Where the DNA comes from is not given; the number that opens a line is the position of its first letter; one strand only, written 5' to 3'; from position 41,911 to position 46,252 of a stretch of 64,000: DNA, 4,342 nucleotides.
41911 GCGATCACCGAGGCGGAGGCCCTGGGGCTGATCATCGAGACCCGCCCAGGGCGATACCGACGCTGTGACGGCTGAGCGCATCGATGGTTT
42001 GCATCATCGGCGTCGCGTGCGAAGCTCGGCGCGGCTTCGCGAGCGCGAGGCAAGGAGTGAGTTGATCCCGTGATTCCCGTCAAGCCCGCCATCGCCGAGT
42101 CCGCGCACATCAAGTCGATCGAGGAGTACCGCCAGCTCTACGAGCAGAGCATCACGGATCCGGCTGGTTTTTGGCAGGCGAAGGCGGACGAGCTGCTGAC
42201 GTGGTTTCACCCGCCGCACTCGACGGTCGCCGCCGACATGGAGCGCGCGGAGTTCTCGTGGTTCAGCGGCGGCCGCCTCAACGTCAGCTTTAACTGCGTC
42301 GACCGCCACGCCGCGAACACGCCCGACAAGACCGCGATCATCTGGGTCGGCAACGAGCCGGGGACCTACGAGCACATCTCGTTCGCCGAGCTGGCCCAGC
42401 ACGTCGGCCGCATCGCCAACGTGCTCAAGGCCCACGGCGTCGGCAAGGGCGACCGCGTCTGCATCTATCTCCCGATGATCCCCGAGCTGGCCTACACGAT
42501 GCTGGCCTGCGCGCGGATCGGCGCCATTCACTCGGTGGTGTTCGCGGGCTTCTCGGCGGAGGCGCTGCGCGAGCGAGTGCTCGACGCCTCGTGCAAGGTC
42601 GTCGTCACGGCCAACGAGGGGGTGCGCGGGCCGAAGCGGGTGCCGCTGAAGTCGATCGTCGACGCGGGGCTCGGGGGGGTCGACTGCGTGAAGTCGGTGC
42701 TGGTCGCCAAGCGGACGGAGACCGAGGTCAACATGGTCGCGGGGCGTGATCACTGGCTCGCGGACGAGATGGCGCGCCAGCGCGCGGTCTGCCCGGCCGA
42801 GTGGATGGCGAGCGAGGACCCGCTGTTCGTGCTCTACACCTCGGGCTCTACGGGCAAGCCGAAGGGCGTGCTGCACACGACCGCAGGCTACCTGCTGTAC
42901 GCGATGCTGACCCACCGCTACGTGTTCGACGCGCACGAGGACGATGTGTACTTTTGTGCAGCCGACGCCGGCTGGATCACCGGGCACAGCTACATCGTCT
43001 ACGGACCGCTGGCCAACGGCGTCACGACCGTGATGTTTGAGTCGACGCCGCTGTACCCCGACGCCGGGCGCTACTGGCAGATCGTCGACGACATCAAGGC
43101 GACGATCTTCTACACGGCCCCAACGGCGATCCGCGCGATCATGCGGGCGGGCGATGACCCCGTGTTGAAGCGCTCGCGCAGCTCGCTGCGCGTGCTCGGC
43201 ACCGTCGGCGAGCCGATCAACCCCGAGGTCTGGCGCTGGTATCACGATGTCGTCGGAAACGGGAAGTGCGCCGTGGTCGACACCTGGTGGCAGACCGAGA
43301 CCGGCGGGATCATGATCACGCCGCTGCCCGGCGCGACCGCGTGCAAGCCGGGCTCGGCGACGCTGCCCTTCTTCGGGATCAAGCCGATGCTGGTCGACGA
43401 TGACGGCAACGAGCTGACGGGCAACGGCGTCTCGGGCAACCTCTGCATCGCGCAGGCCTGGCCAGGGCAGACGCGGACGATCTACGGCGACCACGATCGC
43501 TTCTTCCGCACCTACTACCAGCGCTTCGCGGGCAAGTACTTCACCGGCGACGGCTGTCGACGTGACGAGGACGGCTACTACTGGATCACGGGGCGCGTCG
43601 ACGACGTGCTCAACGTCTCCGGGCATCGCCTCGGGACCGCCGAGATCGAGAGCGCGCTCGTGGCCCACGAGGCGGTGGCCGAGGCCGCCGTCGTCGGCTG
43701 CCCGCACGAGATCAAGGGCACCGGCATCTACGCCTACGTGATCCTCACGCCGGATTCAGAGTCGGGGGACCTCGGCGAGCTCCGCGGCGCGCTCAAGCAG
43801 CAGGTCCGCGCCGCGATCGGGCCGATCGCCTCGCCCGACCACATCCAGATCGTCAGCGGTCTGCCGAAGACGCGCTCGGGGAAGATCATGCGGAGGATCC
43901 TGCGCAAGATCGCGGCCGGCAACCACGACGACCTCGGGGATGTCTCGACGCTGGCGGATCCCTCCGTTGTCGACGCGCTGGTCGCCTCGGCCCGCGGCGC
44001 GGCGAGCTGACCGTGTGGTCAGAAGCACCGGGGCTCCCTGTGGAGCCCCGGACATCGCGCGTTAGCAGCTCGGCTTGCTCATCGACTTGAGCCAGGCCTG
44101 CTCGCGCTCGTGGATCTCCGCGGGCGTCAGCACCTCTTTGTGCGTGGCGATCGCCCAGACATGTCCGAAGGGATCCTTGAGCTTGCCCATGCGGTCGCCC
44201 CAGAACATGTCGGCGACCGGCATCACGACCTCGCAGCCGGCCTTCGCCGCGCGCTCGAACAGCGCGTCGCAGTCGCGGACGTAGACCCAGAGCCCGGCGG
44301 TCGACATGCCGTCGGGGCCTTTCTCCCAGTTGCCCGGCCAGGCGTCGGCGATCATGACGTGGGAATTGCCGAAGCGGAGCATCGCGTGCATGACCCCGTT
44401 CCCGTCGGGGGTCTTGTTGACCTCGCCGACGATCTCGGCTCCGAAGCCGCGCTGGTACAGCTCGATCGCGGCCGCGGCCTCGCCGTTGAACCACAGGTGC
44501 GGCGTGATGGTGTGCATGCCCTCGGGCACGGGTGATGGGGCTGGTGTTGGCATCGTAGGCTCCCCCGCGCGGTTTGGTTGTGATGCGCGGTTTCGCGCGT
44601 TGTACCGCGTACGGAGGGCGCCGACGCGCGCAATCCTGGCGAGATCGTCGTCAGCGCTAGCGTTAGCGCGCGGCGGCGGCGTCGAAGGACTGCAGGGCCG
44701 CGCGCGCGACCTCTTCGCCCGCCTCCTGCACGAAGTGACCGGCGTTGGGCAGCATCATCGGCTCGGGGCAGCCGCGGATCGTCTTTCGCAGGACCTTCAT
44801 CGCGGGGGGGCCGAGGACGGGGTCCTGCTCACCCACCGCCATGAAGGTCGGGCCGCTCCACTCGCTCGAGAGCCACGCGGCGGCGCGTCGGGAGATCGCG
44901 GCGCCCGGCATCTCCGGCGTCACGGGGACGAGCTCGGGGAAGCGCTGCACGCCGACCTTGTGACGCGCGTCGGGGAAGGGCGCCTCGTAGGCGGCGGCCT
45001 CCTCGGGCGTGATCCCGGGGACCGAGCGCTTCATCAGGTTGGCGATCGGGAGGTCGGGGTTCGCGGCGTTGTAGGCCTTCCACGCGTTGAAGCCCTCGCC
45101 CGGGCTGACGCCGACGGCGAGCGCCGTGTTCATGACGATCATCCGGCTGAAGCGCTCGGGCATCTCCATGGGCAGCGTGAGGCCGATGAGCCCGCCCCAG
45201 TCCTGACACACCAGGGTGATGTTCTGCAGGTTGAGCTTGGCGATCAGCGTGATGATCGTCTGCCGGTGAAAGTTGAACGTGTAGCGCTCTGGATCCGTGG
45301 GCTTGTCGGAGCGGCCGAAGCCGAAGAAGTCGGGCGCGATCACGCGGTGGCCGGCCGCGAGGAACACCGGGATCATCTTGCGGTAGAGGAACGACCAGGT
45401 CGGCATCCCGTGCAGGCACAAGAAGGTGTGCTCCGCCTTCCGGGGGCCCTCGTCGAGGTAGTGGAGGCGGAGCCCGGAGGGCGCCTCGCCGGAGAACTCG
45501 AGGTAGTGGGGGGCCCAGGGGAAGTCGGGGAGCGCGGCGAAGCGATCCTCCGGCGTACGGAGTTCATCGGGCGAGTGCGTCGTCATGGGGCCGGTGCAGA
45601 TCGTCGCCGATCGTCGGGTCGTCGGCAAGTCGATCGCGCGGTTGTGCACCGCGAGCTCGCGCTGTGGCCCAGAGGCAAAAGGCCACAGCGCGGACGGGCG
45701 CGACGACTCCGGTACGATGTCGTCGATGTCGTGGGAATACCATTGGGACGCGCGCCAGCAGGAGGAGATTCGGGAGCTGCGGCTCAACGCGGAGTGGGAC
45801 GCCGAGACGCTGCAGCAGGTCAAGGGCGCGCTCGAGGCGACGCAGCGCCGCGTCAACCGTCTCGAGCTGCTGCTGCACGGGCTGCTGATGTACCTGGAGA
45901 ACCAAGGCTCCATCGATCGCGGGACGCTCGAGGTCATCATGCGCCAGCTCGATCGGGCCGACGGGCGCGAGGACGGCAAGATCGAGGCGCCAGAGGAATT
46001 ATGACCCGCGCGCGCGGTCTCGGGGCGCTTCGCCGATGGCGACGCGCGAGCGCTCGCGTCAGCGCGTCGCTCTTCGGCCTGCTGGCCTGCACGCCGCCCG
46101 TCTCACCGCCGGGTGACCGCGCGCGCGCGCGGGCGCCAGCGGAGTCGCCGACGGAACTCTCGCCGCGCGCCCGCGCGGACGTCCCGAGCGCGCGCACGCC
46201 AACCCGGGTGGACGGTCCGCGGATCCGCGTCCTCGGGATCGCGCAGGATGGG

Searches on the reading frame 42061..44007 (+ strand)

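Call 45: search_protein_families(library=pfam, proteins=[window:42061-44007:+], max_evalue=0.0001)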
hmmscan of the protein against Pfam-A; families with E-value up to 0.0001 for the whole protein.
window:42061-44007:+ (649 aa): 3 families
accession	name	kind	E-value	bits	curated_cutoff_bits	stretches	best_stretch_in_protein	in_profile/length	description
PF00501.34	AMP-binding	-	4.7e-90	302.6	29.9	1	81-466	2-377/384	AMP-binding enzyme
PF13193.12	AMP-binding_C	-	3.7e-25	89.1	24.5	1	528-608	1-76/76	AMP-binding enzyme C-terminal domain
PF16177.11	ACAS_N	-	3.3e-18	65.7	27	1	23-79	1-55/55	Acetyl-coenzyme A synthetase N-terminus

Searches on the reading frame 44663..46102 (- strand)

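Call 46: search_protein_families(library=pfam, proteins=[window:44663-46102:-], max_evalue=0.0001)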
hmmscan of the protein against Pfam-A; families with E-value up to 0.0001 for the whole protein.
window:44663-46102:- (479 aa): 3 families
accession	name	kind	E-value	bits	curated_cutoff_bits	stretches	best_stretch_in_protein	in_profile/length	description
PF00561.26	Abhydrolase_1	-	1.1e-27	97.7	25.8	1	226-460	2-242/245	alpha/beta hydrolase fold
PF12697.13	Abhydrolase_6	-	3.1e-18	67.7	26.3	1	228-468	2-217/217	Alpha/beta hydrolase family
PF12146.15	Hydrolase_4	-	6.2e-08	32.7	27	1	224-395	4-180/239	Serine aminopeptidase, S33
